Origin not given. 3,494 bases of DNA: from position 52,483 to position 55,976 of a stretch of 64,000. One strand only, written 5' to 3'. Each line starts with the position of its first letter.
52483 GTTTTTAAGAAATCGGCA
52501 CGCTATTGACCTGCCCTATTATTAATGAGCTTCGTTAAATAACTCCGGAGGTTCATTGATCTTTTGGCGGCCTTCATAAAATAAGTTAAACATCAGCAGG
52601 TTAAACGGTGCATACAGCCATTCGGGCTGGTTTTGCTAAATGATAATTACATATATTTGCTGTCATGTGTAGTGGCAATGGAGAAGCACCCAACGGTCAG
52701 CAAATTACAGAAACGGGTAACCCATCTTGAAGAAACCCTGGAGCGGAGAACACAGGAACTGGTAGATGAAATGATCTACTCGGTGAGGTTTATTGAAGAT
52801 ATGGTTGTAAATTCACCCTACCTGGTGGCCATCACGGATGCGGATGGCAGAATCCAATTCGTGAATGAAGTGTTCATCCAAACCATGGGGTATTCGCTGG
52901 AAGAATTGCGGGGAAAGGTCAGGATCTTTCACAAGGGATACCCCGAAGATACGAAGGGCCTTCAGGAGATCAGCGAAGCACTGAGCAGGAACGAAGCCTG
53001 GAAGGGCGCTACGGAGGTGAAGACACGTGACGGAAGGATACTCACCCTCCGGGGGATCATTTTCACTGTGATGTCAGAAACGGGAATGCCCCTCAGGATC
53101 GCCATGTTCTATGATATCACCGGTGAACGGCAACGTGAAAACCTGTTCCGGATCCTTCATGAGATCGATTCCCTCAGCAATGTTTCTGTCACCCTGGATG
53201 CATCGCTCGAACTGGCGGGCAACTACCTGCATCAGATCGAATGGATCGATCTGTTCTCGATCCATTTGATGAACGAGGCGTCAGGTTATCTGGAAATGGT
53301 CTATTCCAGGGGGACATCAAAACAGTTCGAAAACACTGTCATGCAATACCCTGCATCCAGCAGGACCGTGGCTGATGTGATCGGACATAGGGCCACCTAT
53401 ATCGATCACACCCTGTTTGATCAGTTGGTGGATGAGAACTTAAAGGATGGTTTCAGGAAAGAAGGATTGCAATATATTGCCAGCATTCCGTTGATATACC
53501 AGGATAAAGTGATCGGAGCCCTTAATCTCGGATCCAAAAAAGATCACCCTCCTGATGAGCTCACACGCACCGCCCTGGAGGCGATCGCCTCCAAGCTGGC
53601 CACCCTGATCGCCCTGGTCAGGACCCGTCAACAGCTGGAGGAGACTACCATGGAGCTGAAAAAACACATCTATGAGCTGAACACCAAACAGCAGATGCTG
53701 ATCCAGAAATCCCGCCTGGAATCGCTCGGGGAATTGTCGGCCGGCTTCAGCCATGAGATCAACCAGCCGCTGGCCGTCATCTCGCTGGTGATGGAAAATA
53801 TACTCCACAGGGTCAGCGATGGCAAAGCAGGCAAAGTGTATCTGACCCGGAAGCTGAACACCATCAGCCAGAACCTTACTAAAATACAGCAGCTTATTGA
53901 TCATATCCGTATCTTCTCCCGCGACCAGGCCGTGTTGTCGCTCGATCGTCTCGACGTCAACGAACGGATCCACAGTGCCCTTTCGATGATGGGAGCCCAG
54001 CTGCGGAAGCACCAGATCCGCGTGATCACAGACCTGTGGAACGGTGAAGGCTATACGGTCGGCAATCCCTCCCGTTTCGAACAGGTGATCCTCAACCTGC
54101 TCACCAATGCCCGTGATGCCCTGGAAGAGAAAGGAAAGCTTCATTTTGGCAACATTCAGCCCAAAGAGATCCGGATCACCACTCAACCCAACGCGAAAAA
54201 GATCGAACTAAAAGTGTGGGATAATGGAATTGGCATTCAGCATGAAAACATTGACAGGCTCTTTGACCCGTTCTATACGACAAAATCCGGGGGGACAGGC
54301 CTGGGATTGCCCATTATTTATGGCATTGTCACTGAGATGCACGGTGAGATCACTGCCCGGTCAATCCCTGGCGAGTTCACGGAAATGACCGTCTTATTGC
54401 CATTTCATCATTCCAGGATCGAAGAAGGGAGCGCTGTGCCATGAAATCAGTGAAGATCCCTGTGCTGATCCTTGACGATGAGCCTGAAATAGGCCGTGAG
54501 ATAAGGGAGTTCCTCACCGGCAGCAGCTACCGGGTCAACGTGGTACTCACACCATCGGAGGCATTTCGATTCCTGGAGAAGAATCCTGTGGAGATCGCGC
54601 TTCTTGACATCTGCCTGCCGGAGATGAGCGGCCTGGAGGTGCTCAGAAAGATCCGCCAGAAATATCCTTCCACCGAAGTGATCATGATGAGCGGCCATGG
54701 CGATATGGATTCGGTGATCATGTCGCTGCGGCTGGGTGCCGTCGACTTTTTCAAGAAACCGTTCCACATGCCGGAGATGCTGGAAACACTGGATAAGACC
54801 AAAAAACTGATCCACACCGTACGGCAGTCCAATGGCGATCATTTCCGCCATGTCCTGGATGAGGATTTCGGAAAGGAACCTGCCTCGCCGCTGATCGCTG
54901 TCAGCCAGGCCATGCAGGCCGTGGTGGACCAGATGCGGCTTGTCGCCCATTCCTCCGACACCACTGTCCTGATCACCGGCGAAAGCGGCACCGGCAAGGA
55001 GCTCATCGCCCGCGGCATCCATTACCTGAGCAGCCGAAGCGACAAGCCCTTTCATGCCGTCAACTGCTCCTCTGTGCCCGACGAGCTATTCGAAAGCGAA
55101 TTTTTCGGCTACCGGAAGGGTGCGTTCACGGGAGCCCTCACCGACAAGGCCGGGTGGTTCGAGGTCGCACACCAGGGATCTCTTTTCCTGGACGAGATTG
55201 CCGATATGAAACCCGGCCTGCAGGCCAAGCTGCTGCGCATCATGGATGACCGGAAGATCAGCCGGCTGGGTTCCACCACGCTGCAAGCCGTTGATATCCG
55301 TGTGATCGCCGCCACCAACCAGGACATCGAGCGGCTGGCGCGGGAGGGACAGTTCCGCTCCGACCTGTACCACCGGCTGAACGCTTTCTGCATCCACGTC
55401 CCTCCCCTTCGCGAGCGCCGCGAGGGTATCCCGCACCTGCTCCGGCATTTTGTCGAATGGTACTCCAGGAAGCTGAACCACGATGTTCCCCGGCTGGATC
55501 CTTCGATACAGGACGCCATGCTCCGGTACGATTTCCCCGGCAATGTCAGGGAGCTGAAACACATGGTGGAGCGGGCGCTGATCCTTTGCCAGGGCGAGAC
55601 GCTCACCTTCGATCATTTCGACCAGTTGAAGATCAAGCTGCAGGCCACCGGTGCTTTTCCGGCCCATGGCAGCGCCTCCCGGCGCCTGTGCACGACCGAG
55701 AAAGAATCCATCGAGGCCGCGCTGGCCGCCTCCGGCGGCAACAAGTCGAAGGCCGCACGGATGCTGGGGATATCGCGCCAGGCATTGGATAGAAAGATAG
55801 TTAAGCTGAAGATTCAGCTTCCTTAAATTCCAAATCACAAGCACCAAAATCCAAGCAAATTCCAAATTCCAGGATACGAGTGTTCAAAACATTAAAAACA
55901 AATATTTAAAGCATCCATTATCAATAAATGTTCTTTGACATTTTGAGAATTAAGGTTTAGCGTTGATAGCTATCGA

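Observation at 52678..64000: Kinase / sigma-54 activator, IS insertion, pseudo-receiver and giant surface protein: candidate sigma-54-controlled adhesin locus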

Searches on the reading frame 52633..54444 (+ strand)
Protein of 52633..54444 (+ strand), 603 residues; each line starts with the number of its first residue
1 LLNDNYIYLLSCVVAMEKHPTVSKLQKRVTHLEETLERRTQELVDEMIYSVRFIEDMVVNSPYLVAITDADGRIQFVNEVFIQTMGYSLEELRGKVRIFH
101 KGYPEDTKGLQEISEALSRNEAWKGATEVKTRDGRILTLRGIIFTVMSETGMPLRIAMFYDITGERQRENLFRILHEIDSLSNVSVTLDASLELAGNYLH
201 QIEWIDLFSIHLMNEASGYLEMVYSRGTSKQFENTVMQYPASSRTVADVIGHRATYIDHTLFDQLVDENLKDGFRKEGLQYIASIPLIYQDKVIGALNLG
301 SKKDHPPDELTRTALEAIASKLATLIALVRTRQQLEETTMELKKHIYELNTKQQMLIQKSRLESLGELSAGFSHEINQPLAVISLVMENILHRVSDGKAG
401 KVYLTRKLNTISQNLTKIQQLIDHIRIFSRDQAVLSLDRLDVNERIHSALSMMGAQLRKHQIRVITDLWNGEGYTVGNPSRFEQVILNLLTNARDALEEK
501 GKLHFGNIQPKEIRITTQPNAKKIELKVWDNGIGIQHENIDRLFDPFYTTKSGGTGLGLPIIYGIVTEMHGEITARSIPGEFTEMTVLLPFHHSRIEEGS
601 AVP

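Call 5: search_protein_families(library=pfam, proteins=[window:52633-54444:+], max_evalue=0.01)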
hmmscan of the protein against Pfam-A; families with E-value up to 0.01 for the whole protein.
window:52633-54444:+ (603 aa): 12 families
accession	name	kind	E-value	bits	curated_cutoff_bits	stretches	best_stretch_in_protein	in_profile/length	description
PF02518.31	HATPase_c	-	2e-23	83.4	26.4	1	477-591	1-109/111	Histidine kinase-, DNA gyrase B-, and HSP90-like ATPase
PF13185.12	GAF_2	-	7.6e-09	36.3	28.6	1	188-326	4-135/136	GAF domain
PF13426.13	PAS_9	-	1.4e-08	35.3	27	1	65-163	4-102/103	PAS domain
PF00512.31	HisKA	-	2.1e-07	31.3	26.9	1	365-432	2-64/66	His Kinase A (phospho-acceptor) domain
PF08447.18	PAS_3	-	2.7e-06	28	25.6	1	76-157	3-86/89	PAS fold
PF13188.13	PAS_8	-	2.2e-05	24.6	21.8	1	53-109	2-57/65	PAS domain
PF00989.32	PAS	-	4.4e-05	23.9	22.6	1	55-150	4-100/113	PAS fold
PF01590.32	GAF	-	9.8e-05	23.3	22.4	1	258-324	70-131/133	GAF domain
PF08448.16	PAS_4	-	0.00037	21.1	23.1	1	60-140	3-84/110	PAS fold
PF13581.12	HATPase_c_2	-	0.0023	18.4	27.4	1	509-569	52-112/127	Histidine kinase-like ATPase domain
PF13589.12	HATPase_c_3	-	0.0026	18.2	25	1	482-544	3-54/137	Histidine kinase-, DNA gyrase B-, and HSP90-like ATPase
PF13492.12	GAF_3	-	0.0055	17.6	27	0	274-326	75-127/129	GAF domain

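Call 6: search_protein_families(library=ncbifam, proteins=[window:52633-54444:+], max_evalue=0.01)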
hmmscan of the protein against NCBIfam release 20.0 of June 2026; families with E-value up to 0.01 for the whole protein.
window:52633-54444:+ (603 aa): 84 families (the best 25 are shown)
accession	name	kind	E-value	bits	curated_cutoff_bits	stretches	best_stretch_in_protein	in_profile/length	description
NF008468.0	PRK11360.1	equivalog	2.2e-46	158.5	646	1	350-594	381-611/616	two-component system sensor histidine kinase AtoS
NF052574.1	HisKinEspCMyxo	equivalog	2.3e-43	148.4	1200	2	340-593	392-639/785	serine histidine kinase EspC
NF010411.0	PRK13837.1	equivalog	2.7e-38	131.5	647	1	236-594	333-678/828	two-component system VirA-like sensor kinase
NF046044.1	PnpS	equivalog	9.3e-37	126.9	400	2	370-590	175-390/390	two-component system histidine kinase PnpS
NF052573.1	HisKinEspAMyxo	equivalog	1e-36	126.3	1400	1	342-590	361-610/755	serine histidine kinase EspA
NF010076.0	PRK13557.1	subfamily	5.7e-34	117.4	631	2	354-598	152-401/540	histidine kinase famiy protein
NF046020.1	HisKinCckABruc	equivalog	7.3e-34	116.7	1000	1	350-597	465-713/868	cell cycle histidine kinase CckA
NF047794.1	HisKinPtgB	equivalog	5.9e-31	107.4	1000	1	318-577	394-641/656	two-component system sensor histidine kinase PgtB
NF007688.0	PRK10364.1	equivalog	7.7e-31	107.3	479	1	320-595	206-455/460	two-component system sensor histidine kinase ZraS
NF046026.1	HisKinCckACaul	equivalog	1.3e-28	99.6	1000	1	353-595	290-536/678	cell cycle histidine kinase CckA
NF038348.1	T2SS_HK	subfamily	8e-26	90.6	450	2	417-591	410-573/574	histidine kinase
NF040750.1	tetrathio_HK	equivalog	2e-25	89.3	750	1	339-576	312-539/555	tetrathionate respiration histidine kinase TtrS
NF047466.1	hybrid_RR_LvrB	exception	5.5e-25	88.3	500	1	322-590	109-375/377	hybrid histidine kinase/response regulator LvrB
NF047497.1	HK_LIC_12097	equivalog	5.9e-25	87.8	500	1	336-591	121-366/367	LIC_12097 family sensor histidine kinase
NF047874.1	MASE3_PAS_HK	subfamily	3.4e-24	85.6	560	2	343-597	378-631/655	MASE3 domain-containing sensor histidine kinase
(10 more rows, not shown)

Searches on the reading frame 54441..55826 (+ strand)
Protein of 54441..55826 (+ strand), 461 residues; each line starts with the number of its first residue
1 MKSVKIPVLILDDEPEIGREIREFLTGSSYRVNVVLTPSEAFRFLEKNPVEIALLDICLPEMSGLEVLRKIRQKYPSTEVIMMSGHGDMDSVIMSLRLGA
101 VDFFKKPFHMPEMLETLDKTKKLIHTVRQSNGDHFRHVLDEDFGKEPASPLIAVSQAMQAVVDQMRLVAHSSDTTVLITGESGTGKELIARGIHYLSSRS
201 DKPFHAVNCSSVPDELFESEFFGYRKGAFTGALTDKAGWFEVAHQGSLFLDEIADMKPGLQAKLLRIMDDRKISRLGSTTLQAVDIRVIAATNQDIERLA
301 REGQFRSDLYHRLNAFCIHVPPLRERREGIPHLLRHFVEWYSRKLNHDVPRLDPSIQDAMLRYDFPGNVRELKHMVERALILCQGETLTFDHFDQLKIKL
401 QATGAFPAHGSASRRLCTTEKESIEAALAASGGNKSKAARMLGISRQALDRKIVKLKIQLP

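Call 5: search_protein_families(library=pfam, proteins=[window:54441-55826:+], max_evalue=0.01)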
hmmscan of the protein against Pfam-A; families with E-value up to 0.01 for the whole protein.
window:54441-55826:+ (461 aa): 10 families
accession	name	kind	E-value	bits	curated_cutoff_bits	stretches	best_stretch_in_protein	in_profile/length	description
PF00158.32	Sigma54_activat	-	1.5e-64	217.2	20.2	1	152-318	2-167/168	Sigma-54 interaction domain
PF00072.30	Response_reg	-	9.3e-26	90.6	30.2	1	8-117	1-110/111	Response regulator receiver domain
PF14532.12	Sigma54_activ_2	-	9.4e-24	84.7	25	1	153-323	2-138/138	Sigma-54 interaction domain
PF25601.1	AAA_lid_14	-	2e-22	79.3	27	1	324-395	1-72/87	AAA+ ATPase lid domain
PF02954.25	HTH_8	-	5.8e-14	52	22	1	419-455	5-41/42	Bacterial regulatory protein, Fis family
PF07728.20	AAA_5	-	1.3e-07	32.1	22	1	176-295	2-124/139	AAA domain (dynein-related subfamily)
PF01078.27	Mg_chelatase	-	7.8e-06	25.9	20.3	1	168-293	17-157/207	Magnesium chelatase, subunit ChlI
PF07724.20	AAA_2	-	1.7e-05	25.4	27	1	175-302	5-133/166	AAA domain (Cdc48 subfamily)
PF00004.35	AAA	-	9e-05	23.4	21.2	1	176-300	1-115/131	ATPase family associated with various cellular activities (AAA)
PF00493.29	MCM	-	0.0013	18.3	23.3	1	170-302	54-181/224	MCM P-loop domain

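Call 6: search_protein_families(library=ncbifam, proteins=[window:54441-55826:+], max_evalue=0.01)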
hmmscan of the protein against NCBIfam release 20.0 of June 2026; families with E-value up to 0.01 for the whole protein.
window:54441-55826:+ (461 aa): 121 families (the best 25 are shown)
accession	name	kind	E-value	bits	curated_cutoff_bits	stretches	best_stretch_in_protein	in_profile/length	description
NF008469.0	PRK11361.1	equivalog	1.5e-111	373.4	714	1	7-456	6-454/461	acetoacetate metabolism transcriptional regulator AtoC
TIGR01818.1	ntrC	equivalog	9.8e-108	360.9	558.6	2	8-394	1-378/463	nitrogen regulation protein NR(I)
TIGR02915.1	PEP_resp_reg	equivalog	1.8e-101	340.2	502.6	1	8-458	1-444/445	PEP-CTERM-box response regulator transcription factor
NF007689.0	PRK10365.1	equivalog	7.4e-99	331.5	760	1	1-453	1-439/441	sigma-54-dependent response regulator transcription factor ZraR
NF041946.1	LuxO_transreg_Vib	equivalog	3.6e-96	322.7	800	1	21-392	12-375/463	quorum-sensing sigma-54 dependent transcriptional regulator LuxO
NF041552.1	TF_PrdR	equivalog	9.5e-95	318.1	795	1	148-454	266-574/577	sigma-54 dependent transcriptional regulator PrdR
NF003451.0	PRK05022.1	equivalog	1.8e-91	307.4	476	1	120-459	161-511/512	nitric oxide reductase transcriptional regulator NorR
NF051870.1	NAssimRespRegNtrX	equivalog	2.1e-91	307.1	600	1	8-456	4-450/452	nitrogen assimilation response regulator NtrX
TIGR01817.1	nifA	equivalog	4.2e-91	306.3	528.85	1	148-394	195-439/534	nif-specific transcriptional activator NifA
NF008176.1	PRK10923.1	equivalog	5.3e-91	305.5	620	1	8-385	6-373/469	nitrogen regulation protein NR(I)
NF049963.1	RespRegFlgRCampy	domain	1.1e-87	294.7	750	1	38-457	34-428/429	fla regulon two-component system response regulator FlgR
NF038308.1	RNA_repair_RtcR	equivalog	6.2e-84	282.7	650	1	152-450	183-505/530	RNA repair transcriptional activator RtcR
NF011695.0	PRK15115.1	equivalog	3.9e-82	276.4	763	1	7-449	8-429/445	two-component system response regulator GlrR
TIGR02329.1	propionate_PrpR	equivalog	2.1e-80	270.9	499.2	1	150-453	213-524/526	propionate catabolism operon regulatory protein PrpR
NF050807.1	TransRegFlbDCaul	equivalog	2.2e-78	264.1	750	1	148-454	117-436/454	sigma-54-dependent transcriptional regulator FlbD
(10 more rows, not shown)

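Call 11: find_encoding_contigs(protein=window:54441-55826:+, flank=10000, max_places=10)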
Protein window:54441-55826:+ (461 aa): 7 contigs read that carry it; 2 places shown.
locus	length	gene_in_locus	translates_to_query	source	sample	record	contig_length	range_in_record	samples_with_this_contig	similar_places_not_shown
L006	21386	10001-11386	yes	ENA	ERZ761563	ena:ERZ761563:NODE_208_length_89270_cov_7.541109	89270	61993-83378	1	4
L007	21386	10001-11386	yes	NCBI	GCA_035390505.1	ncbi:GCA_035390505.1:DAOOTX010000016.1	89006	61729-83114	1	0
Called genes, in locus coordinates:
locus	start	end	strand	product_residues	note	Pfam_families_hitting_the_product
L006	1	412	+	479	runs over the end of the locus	PF00150:Cellulase (faint), PF07745:Glyco_hydro_53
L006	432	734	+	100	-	-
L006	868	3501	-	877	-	PF07494:Reg_prop (faint), PF07495:Y_Y_Y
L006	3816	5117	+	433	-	PF00691:OmpA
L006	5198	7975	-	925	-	PF00404:Dockerin_1, PF09603:Fib_succ_major, PF26707:DUF8237 (faint), PF09603:Fib_succ_major, PF07603:Lcl_C (weak), PF09603:Fib_succ_major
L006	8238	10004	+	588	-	PF13188:PAS_8 (faint), PF13426:PAS_9, PF08447:PAS_3 (weak), PF13185:GAF_2, PF00512:HisKA (weak), PF02518:HATPase_c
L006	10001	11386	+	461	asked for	PF00072:Response_reg, PF01078:Mg_chelatase (faint), PF00158:Sigma54_activat, PF14532:Sigma54_activ_2, PF07724:AAA_2 (faint), PF07728:AAA_5, PF25601:AAA_lid_14, PF02954:HTH_8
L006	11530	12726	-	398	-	PF01609:DDE_Tnp_1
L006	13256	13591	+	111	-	-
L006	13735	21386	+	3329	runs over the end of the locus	PF05048:NosD (weak), PF13229:Beta_helix, PF12708:Pect-lyase_RHGA_epim (weak), PF13229:Beta_helix, PF18962:Por_Secre_tail (faint), PF13573:SprB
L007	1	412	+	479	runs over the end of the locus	PF00150:Cellulase (faint), PF07745:Glyco_hydro_53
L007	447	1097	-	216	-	PF06580:His_kinase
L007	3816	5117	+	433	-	PF00691:OmpA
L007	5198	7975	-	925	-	PF00404:Dockerin_1, PF09603:Fib_succ_major, PF26707:DUF8237 (faint), PF09603:Fib_succ_major, PF07603:Lcl_C (weak), PF09603:Fib_succ_major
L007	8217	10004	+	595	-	PF13188:PAS_8 (faint), PF13426:PAS_9, PF08447:PAS_3 (weak), PF13185:GAF_2, PF00512:HisKA (weak), PF02518:HATPase_c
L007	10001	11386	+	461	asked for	PF00072:Response_reg, PF01078:Mg_chelatase (faint), PF00158:Sigma54_activat, PF14532:Sigma54_activ_2, PF07724:AAA_2 (faint), PF07728:AAA_5, PF25601:AAA_lid_14, PF02954:HTH_8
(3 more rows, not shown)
